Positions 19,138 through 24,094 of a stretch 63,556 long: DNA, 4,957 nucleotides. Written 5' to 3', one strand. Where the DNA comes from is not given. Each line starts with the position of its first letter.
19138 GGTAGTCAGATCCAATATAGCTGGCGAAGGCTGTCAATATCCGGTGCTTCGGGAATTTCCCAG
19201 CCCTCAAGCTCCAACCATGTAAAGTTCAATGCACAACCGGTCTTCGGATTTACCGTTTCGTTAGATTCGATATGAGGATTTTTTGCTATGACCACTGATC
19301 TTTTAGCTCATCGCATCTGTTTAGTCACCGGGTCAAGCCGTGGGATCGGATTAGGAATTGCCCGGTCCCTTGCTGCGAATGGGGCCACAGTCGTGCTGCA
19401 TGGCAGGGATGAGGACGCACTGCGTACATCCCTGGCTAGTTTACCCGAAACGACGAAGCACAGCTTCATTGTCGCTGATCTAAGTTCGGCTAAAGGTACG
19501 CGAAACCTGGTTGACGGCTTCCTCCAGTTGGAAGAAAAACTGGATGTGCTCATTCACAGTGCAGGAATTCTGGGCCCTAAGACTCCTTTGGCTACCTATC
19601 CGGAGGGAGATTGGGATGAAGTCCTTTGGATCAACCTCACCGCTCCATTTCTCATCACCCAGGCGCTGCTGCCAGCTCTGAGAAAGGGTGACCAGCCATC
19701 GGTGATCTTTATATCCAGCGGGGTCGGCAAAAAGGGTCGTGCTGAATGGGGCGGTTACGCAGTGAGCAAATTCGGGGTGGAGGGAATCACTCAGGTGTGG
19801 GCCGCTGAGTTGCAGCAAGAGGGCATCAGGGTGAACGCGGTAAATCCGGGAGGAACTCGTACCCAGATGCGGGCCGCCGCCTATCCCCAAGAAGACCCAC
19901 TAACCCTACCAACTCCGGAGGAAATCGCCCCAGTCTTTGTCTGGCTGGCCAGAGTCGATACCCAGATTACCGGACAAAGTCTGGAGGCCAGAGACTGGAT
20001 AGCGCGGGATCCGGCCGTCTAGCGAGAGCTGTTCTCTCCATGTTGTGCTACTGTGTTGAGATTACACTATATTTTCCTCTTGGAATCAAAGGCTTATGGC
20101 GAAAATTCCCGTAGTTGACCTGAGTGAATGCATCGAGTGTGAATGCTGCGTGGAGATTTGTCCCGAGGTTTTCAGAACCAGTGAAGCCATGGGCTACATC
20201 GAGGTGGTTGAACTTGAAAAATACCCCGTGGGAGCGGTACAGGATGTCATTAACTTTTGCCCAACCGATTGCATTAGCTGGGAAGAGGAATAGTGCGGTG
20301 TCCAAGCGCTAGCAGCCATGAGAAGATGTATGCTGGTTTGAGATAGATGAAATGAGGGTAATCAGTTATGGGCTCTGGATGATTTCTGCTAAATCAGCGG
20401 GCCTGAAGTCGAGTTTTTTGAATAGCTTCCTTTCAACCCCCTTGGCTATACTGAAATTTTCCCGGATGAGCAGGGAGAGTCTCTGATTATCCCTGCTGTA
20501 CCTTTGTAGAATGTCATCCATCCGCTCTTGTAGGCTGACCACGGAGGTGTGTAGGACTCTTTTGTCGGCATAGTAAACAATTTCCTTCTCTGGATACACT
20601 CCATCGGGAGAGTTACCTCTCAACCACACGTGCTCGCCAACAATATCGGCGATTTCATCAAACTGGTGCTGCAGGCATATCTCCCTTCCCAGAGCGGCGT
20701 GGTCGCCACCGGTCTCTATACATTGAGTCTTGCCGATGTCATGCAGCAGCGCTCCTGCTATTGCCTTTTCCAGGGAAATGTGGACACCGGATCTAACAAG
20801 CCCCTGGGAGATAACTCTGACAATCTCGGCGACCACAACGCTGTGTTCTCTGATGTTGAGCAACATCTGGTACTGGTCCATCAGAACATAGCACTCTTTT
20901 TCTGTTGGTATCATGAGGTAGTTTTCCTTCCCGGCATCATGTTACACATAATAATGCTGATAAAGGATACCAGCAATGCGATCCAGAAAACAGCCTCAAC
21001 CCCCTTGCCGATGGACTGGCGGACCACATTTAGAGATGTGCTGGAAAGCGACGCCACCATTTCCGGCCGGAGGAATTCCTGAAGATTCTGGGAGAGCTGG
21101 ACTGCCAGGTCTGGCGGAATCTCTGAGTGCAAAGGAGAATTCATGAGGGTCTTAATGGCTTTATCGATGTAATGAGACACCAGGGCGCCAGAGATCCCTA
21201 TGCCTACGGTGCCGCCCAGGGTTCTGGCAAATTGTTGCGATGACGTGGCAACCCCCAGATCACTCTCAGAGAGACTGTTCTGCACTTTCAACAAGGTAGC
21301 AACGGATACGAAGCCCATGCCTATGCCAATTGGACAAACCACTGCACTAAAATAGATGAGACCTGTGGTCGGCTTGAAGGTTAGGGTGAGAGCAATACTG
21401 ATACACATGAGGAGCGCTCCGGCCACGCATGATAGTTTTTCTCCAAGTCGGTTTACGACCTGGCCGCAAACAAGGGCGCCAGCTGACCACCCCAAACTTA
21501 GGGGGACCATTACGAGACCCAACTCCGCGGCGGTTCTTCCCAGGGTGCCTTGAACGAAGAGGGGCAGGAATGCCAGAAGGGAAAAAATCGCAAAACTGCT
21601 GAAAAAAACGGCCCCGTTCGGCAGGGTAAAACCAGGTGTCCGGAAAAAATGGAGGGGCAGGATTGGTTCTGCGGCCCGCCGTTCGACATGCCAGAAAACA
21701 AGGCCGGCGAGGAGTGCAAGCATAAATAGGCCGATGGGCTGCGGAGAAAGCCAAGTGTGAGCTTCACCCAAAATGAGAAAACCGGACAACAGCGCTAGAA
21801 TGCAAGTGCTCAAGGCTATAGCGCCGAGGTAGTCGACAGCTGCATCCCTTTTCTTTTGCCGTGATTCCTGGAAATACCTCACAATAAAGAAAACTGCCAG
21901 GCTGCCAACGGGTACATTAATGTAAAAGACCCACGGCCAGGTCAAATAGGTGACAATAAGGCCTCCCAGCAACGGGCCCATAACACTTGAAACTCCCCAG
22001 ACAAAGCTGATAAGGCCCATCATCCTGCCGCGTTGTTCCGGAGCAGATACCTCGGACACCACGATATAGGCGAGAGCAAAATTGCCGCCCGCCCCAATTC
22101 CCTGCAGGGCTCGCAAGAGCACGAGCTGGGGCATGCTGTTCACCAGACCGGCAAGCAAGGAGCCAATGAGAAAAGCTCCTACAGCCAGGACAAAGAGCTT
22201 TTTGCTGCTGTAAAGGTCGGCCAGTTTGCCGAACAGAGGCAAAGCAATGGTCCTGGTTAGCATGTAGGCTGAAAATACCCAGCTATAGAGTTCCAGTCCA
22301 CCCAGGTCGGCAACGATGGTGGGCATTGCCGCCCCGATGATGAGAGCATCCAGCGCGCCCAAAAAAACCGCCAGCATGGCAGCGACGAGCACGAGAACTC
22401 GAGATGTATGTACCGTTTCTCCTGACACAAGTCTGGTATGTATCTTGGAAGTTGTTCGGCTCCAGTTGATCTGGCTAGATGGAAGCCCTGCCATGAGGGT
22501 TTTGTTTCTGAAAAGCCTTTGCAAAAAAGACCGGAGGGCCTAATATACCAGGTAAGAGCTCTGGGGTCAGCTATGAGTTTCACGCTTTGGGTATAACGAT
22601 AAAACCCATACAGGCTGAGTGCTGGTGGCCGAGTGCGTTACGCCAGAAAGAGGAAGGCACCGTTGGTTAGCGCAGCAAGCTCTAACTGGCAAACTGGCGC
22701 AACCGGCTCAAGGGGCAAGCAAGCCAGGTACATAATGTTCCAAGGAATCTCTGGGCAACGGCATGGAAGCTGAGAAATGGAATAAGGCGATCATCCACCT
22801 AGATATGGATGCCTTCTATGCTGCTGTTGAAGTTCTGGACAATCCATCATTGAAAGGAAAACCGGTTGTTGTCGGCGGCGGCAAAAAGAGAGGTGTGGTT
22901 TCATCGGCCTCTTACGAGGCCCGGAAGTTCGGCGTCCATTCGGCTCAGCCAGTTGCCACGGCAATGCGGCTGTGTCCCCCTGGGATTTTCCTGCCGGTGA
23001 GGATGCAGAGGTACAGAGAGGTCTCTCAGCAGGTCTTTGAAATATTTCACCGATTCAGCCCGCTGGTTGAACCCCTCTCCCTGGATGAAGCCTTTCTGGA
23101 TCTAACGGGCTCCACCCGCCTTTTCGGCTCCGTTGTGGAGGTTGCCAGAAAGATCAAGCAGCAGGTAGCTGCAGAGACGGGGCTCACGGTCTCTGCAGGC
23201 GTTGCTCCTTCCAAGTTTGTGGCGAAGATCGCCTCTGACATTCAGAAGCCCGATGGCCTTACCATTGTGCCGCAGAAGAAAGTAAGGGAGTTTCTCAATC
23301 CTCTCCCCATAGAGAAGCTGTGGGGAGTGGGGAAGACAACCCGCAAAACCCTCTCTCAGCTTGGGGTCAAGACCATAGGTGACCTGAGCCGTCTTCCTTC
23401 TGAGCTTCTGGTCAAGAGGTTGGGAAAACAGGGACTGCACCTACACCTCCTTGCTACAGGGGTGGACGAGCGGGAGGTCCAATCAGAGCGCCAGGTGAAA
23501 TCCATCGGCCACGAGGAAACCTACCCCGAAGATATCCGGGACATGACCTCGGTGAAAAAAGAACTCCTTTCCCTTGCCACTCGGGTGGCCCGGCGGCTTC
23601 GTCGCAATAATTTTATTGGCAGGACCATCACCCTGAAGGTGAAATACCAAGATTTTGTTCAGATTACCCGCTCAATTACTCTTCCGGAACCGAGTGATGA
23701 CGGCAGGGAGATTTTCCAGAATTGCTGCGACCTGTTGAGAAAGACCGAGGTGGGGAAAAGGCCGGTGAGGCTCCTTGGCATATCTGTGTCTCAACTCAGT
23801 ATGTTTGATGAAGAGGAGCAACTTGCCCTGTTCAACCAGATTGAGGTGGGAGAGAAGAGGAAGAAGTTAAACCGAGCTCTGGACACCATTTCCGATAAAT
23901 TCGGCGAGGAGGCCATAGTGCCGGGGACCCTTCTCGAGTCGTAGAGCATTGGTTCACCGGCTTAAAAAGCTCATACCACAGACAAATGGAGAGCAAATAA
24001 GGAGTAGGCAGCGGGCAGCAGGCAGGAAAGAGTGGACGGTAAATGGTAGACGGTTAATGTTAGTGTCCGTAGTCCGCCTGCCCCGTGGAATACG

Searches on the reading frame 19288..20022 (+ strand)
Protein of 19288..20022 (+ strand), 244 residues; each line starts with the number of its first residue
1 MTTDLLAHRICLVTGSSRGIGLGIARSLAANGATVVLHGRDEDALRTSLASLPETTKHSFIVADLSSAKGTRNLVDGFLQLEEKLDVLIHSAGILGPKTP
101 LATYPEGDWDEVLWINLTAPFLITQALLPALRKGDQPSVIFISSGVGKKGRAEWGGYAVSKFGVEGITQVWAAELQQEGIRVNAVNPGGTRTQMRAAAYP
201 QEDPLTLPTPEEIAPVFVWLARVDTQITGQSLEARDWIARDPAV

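Call 89: search_protein_families(library=pfam, proteins=[window:19288-20022:+], max_evalue=0.0001)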
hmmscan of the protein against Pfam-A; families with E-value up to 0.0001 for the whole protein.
window:19288-20022:+ (244 aa): 4 families
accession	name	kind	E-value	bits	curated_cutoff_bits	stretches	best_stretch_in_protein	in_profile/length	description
PF00106.31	adh_short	-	3.5e-49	167.4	26.6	1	10-201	2-193/195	short chain dehydrogenase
PF13561.12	adh_short_C2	-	2e-41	142.6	27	1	17-232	5-229/236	Enoyl-(Acyl carrier protein) reductase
PF08659.16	KR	-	4.5e-09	36.9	22.6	1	12-170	4-162/180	KR domain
PF23441.1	SDR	-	1.2e-08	35.1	27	1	6-194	5-198/258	SDR-like rossmann domain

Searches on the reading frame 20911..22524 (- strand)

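Call 58: search_protein_families(library=pfam, proteins=[window:20911-22524:-], max_evalue=0.0001)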
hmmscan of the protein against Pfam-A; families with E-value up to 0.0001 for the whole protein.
window:20911-22524:- (537 aa): 3 families
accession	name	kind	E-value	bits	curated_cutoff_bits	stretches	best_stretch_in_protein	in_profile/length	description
PF07690.21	MFS_1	-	2.2e-52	178.6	33.4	1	50-441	2-346/347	Major Facilitator Superfamily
PF00083.30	Sugar_tr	-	2.2e-19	70.1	22.3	2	79-214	47-188/452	Sugar (and other) transporter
PF06609.19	TRI12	-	5.1e-08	32.3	23.2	1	63-467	63-483/599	Fungal trichothecene efflux pump (TRI12)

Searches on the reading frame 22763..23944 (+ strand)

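Call 58: search_protein_families(library=pfam, proteins=[window:22763-23944:+], max_evalue=0.0001)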
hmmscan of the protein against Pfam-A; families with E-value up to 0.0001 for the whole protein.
window:22763-23944:+ (393 aa): 4 families
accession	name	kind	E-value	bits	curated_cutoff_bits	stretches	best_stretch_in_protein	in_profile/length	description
PF00817.25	IMS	-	8.4e-56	188.4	23.2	1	13-159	1-148/148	impB/mucB/samB family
PF11799.13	IMS_C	-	6.4e-34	117.1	20.7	1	246-356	2-109/109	impB/mucB/samB family C-terminal domain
PF11798.14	IMS_HHH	-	4.9e-08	33.2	24.4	1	174-202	4-32/32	IMS family HHH motif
PF21999.2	IMS_HHH_1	-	4.4e-07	30.7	27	1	185-235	2-53/53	DNA polymerase-iota, thumb domain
